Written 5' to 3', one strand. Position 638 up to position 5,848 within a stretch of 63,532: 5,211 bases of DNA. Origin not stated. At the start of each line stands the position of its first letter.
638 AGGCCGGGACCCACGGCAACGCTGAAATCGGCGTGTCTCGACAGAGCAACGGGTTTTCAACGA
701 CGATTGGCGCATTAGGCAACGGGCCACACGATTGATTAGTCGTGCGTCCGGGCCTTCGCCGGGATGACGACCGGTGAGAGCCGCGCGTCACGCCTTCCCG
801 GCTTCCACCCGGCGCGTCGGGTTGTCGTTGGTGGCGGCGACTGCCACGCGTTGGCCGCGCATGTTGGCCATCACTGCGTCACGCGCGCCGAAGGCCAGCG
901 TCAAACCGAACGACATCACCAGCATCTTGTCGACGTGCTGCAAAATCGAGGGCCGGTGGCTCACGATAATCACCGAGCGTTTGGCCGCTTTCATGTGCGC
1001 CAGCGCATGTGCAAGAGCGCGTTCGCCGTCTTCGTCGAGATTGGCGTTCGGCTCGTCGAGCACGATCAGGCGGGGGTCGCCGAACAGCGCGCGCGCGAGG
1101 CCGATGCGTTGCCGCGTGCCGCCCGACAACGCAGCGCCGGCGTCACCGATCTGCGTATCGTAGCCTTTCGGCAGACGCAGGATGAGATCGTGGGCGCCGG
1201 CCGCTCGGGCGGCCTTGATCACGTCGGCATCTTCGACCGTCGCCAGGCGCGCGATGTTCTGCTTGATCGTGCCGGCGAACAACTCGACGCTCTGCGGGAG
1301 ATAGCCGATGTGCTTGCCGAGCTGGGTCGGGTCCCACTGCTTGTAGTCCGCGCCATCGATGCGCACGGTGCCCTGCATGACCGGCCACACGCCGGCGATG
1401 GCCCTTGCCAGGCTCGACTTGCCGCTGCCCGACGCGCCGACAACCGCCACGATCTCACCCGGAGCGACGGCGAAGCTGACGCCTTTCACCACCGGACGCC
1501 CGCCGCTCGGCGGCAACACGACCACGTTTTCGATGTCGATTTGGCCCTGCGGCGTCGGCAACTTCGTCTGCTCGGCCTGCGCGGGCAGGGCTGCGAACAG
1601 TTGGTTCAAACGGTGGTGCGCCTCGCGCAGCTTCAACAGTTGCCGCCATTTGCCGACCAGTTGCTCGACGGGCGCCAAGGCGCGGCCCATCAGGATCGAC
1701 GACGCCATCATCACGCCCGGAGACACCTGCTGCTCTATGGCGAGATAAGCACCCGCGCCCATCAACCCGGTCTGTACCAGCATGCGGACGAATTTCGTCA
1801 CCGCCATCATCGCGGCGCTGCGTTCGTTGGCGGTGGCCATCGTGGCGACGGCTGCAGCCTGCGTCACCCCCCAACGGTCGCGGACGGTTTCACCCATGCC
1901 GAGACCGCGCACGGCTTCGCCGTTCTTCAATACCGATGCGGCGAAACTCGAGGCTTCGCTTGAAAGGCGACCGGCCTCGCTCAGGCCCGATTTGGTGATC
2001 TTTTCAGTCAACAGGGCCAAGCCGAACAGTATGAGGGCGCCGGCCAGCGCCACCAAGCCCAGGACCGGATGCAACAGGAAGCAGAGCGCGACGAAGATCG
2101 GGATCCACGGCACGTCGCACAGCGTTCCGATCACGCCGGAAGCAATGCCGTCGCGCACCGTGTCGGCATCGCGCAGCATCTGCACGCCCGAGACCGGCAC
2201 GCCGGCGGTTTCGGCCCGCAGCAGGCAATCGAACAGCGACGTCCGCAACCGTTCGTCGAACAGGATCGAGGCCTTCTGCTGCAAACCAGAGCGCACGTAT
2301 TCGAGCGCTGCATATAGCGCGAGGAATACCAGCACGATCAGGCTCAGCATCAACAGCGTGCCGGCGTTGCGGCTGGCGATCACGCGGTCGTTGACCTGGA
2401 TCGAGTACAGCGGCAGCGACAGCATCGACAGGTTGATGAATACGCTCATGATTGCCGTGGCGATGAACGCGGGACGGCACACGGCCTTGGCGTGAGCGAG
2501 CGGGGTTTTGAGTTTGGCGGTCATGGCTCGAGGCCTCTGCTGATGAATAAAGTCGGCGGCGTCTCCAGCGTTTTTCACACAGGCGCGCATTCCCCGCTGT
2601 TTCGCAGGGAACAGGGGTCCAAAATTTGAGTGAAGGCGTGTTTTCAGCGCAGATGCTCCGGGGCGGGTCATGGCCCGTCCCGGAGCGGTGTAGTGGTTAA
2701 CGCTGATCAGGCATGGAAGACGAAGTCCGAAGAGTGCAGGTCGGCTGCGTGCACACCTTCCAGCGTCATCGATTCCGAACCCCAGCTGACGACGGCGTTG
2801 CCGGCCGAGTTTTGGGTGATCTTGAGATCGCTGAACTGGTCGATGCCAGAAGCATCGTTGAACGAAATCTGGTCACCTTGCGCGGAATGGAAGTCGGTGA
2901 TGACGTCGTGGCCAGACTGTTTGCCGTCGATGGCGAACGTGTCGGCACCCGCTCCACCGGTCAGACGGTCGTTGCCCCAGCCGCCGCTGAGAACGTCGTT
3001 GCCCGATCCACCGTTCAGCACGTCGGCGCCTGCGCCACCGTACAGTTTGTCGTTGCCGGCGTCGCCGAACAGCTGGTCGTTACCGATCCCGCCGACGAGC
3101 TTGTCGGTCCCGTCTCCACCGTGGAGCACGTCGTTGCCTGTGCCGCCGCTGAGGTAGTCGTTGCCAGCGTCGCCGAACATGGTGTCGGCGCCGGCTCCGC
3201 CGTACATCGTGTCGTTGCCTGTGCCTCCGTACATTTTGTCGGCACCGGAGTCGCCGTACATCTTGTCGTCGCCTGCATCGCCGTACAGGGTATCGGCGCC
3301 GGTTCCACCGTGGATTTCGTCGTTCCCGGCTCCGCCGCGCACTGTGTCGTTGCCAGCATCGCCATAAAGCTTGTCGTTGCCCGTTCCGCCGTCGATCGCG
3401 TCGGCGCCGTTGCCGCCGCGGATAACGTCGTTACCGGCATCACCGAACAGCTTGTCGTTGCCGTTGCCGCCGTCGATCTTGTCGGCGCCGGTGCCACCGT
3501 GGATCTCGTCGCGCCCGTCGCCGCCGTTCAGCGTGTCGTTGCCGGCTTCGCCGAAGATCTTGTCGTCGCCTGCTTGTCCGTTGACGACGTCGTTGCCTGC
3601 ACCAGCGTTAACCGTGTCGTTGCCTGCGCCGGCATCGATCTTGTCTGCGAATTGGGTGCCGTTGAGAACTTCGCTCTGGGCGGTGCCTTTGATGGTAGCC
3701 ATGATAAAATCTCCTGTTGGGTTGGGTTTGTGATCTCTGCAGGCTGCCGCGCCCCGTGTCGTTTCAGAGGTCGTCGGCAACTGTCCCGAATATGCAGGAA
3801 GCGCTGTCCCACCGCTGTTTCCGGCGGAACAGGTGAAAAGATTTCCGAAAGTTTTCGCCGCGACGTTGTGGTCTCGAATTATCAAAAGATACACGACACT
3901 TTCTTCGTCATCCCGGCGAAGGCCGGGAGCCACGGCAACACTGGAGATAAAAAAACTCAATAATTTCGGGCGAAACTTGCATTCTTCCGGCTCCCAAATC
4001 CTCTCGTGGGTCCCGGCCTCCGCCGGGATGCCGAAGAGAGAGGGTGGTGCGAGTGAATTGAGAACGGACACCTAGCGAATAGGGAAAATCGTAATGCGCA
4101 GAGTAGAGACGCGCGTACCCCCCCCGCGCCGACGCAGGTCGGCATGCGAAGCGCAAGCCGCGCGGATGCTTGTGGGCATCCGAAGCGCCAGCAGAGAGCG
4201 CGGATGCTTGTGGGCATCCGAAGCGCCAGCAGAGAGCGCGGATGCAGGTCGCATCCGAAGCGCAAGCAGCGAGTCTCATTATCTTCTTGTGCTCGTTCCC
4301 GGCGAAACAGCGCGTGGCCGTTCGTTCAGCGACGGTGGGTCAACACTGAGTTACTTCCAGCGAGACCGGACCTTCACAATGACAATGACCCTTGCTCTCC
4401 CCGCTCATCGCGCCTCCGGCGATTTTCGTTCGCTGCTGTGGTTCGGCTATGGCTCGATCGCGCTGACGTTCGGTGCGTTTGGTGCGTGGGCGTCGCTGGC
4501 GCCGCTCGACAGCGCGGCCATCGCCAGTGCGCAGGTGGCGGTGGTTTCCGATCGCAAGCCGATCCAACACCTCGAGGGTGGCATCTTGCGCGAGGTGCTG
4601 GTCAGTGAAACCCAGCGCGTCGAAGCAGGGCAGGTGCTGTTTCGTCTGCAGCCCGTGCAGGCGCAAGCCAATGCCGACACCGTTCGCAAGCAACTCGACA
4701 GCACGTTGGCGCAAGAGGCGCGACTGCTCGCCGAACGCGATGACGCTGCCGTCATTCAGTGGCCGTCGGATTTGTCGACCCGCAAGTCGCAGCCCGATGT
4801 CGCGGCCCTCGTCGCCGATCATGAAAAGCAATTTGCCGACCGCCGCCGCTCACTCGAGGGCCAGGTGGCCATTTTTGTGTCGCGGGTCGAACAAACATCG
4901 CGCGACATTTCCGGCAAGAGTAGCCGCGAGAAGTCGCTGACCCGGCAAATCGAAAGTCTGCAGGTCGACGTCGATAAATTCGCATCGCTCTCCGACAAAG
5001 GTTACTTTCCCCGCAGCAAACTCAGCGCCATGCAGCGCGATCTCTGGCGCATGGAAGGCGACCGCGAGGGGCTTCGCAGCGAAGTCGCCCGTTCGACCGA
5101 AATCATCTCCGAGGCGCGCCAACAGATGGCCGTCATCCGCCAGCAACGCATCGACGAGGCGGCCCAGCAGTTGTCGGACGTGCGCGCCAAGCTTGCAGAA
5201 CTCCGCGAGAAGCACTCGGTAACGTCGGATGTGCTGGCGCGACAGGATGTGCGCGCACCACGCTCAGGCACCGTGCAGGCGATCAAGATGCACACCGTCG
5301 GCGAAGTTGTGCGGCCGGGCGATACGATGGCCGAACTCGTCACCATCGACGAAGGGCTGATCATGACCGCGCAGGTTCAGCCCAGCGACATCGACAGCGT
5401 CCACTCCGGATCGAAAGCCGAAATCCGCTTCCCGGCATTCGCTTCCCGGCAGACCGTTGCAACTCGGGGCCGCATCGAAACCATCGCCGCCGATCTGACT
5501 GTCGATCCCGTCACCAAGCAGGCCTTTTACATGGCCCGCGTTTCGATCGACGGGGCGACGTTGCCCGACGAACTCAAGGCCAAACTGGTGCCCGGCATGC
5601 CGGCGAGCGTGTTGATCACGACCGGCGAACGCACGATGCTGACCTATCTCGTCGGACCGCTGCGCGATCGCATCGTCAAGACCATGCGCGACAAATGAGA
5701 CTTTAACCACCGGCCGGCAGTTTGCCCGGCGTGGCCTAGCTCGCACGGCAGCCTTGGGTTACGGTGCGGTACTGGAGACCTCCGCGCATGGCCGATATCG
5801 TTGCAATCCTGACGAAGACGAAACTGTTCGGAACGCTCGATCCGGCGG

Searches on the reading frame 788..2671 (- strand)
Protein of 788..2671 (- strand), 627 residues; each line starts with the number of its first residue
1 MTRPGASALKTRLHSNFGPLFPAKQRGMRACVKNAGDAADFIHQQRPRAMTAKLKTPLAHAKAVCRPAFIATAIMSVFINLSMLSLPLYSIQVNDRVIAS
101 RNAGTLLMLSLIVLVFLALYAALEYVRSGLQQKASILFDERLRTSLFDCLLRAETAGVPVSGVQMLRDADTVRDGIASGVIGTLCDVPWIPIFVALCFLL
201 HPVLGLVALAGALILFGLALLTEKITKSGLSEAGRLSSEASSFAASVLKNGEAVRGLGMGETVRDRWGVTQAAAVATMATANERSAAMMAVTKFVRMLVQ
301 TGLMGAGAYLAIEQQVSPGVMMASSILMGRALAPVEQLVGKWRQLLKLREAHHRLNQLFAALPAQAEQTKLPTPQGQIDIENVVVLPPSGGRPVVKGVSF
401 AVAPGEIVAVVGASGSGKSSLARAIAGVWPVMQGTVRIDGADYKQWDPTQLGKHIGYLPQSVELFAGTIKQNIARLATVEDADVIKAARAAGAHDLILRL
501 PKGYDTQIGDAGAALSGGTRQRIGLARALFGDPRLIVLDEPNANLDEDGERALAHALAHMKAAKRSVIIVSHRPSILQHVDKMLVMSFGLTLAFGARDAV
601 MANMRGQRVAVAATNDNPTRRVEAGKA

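Call 55: search_protein_families(library=ncbifam, proteins=[window:788-2671:-], max_evalue=0.00001)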
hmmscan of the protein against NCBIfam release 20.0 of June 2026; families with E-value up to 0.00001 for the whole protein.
window:788-2671:- (627 aa): 184 families (the best 25 are shown)
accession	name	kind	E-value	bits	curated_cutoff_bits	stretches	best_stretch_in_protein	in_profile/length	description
TIGR01842.1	type_I_sec_PrtD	subfamily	3.3e-202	672.9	510.15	1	64-603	3-543/544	type I secretion system permease/ATPase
TIGR03375.1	type_I_sec_LssB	subfamily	6.2e-112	375.1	693.1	1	64-607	146-695/696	type I secretion system permease/ATPase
TIGR01846.1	type_I_sec_HlyB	subfamily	1.2e-74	251.9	725.55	1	66-602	138-680/694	type I secretion system permease/ATPase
TIGR03796.1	NHLM_micro_ABC1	equivalog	1.4e-69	235.1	853.3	1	38-602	129-700/710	NHLP family bacteriocin export ABC transporter peptidase/permease/ATPase subunit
TIGR02203.1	MsbA_lipidA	equivalog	4.9e-61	206.9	602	1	91-602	39-557/572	lipid A export permease/ATP-binding protein MsbA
TIGR00958.1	3a01208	subfamily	7e-61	206.4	874.6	1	71-602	165-702/711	antigen peptide transporter 2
TIGR02868.1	CydC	equivalog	1.8e-59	201.8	329.05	1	140-574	86-530/530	thiol reductant ABC exporter subunit CydC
NF052233.1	CphA_assoc_ABC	equivalog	2.8e-59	201.2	880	1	125-603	248-732/766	cyanophycin metabolism-associated ABC transporter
TIGR02857.1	CydD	equivalog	5.4e-59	200.5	435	1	333-586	275-529/529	thiol reductant ABC exporter subunit CydD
TIGR02204.1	MsbA_rel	hypoth_equivalog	1.6e-57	195.5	780.4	1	203-603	160-564/576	ABC transporter, permease/ATP-binding protein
TIGR03797.1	NHLM_micro_ABC2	equivalog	5.6e-55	187.1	709.4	1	53-602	122-673/686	NHLP bacteriocin export ABC transporter permease/ATPase subunit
NF045513.1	HepA_fam_ABC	equivalog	1.2e-53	182.5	725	1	103-598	91-593/610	heterocyst formation ABC transporter subunit HepA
TIGR01193.1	bacteriocin_ABC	subfamily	1.1e-49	169.6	523.85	1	68-601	161-696/708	peptide cleavage/export ABC transporter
NF008379.0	PRK11174.1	equivalog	4.8e-48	164.2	684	1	366-600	338-570/588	heme ABC transporter permease/ATP-binding protein CydD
NF008364.0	PRK11160.1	equivalog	9e-48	163.2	630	1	276-603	231-564/575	heme ABC transporter ATP-binding protein/permease CydC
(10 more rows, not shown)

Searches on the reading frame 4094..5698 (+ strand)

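Call 55: search_protein_families(library=ncbifam, proteins=[window:4094-5698:+], max_evalue=0.00001)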
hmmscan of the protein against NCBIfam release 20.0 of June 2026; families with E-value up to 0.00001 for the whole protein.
window:4094-5698:+ (534 aa): 8 families
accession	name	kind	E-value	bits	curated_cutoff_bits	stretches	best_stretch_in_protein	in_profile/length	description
TIGR01843.1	type_I_hlyD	subfamily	4.6e-104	348.7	208.65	1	114-533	3-421/422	HlyD family type I secretion periplasmic adaptor subunit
TIGR00998.1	8a0101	subfamily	2.8e-13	49.5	390.8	1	123-465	13-282/334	EmrA/EmrK family multidrug efflux transporter periplasmic adaptor subunit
TIGR01730.1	RND_mfp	subfamily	4e-13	49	94.9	2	344-513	95-249/322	efflux RND transporter periplasmic adaptor subunit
NF007850.1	PRK10559.1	equivalog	1e-09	38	400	1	343-483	107-241/303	p-hydroxybenzoic acid efflux pump subunit AaeA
TIGR01000.1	bacteriocin_acc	subfamily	2.2e-09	36.7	258.85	1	310-520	239-450/457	bacteriocin secretion accessory protein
NF007785.0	PRK10476.1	equivalog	4.4e-09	35.6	376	0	341-466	164-286/347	multidrug transporter subunit MdtN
TIGR03794.1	NHLM_micro_HlyD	equivalog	4.8e-08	32.3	156.2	1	155-444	59-316/421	NHLP bacteriocin system secretion protein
NF041034.1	Rad50_Sulf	equivalog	2.2e-06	25.8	1000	1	242-369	591-715/872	DNA double-strand break repair ATPase Rad50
